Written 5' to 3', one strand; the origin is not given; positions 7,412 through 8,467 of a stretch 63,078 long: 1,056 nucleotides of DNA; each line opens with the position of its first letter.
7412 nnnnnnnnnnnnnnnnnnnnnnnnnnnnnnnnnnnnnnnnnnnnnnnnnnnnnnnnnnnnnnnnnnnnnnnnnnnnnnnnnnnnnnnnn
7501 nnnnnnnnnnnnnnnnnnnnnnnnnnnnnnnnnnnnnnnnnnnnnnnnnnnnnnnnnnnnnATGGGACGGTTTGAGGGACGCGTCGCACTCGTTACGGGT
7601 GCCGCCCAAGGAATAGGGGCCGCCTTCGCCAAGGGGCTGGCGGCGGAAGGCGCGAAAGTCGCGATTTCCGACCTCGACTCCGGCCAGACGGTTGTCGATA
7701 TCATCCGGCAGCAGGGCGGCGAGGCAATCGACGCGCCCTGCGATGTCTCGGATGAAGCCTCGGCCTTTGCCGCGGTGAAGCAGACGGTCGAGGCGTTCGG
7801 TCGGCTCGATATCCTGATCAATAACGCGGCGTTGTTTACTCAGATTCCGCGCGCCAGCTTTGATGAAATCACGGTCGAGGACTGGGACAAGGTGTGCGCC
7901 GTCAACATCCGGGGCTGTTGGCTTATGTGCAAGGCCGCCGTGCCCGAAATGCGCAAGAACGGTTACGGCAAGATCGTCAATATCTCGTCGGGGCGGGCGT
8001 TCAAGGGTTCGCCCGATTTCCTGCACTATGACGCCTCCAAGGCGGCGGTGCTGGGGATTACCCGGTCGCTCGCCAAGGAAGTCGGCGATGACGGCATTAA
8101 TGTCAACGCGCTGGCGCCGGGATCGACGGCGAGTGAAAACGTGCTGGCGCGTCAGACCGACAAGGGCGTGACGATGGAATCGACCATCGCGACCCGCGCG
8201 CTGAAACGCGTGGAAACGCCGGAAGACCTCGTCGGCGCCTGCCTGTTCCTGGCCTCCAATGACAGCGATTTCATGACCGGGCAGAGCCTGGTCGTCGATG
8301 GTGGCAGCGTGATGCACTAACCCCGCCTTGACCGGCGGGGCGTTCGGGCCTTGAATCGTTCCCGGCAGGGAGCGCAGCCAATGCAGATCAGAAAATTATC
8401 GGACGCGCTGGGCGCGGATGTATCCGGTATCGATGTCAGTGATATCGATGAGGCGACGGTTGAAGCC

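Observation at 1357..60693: Non-mobile 'decarboxylase island': at least six mechanistically distinct decarboxylase-capable families are co-amplified in about 60 kb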

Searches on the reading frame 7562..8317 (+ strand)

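Call 6: search_protein_families(library=pfam, proteins=[window:7562-8317:+])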
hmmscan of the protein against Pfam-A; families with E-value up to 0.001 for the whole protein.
window:7562-8317:+ (252 aa): 3 families
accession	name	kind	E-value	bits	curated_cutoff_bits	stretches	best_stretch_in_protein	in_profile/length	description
PF13561.12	adh_short_C2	-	9.7e-63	212.3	27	1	13-248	1-234/236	Enoyl-(Acyl carrier protein) reductase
PF00106.31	adh_short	-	9.8e-54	182.2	26.6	1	7-195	1-188/195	short chain dehydrogenase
PF08659.16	KR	-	6.7e-12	46.1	22.6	1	9-164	3-157/180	KR domain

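Call 34: search_protein_families(library=ncbifam, proteins=[window:7562-8317:+], max_evalue=0.00001)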
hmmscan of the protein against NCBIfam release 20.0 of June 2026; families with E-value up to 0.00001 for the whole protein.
window:7562-8317:+ (252 aa): 229 families (the best 25 are shown)
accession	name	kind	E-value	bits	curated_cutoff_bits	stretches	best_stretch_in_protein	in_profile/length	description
NF005853.0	PRK07774.1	equivalog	1.6e-71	240.7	303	1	2-251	2-248/250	SDR family oxidoreductase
NF047923.1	pyridox_DH_SDR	equivalog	4.9e-70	235.8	325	1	5-250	2-241/243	pyridoxal 4-dehydrogenase, SDR-type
NF005559.1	PRK07231.1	subfamily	6e-66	222.5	215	1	3-250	1-248/249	glucose 1-dehydrogenase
NF009468.0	PRK12826.1-4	equivalog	1.3e-63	215.1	318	1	2-251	3-249/256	SDR family oxidoreductase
NF004198.0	PRK05653.1-3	equivalog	6.8e-63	212.4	296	1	4-251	5-248/248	3-oxoacyl-ACP reductase FabG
NF004791.0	PRK06138.1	equivalog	1.5e-62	211.2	312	1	3-250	2-250/252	SDR family oxidoreductase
NF004818.0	PRK06172.1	equivalog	2.8e-60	203.8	336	1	3-250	4-251/253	SDR family oxidoreductase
NF005446.0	PRK07035.1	equivalog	3e-55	187.3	373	1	4-250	9-254/255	SDR family oxidoreductase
NF009466.0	PRK12826.1-2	subfamily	3.5e-55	187.2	222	1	7-251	4-246/248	3-oxoacyl-ACP reductase FabG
NF005681.0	PRK07478.1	subfamily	3.6e-55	187.1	267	1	2-249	2-249/254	SDR family oxidoreductase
NF005309.0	PRK06841.1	subfamily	1.2e-54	185.6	286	1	4-249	13-252/255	GolD/DthD family dehydrogenase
NF006394.0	PRK08643.1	equivalog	1.2e-54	185.4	381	1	7-252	4-257/257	(S)-acetoin forming diacetyl reductase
TIGR01830.1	3oxo_ACP_reduc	equivalog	3.1e-54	184.2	297.75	1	9-248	1-237/239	3-oxoacyl-[acyl-carrier-protein] reductase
NF005469.0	PRK07063.1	equivalog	6.9e-54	183.1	306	1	1-249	2-254/260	SDR family oxidoreductase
TIGR01832.1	kduD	equivalog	9.7e-54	182.5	338.85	1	4-249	3-245/248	2-dehydro-3-deoxy-D-gluconate 5-dehydrogenase KduD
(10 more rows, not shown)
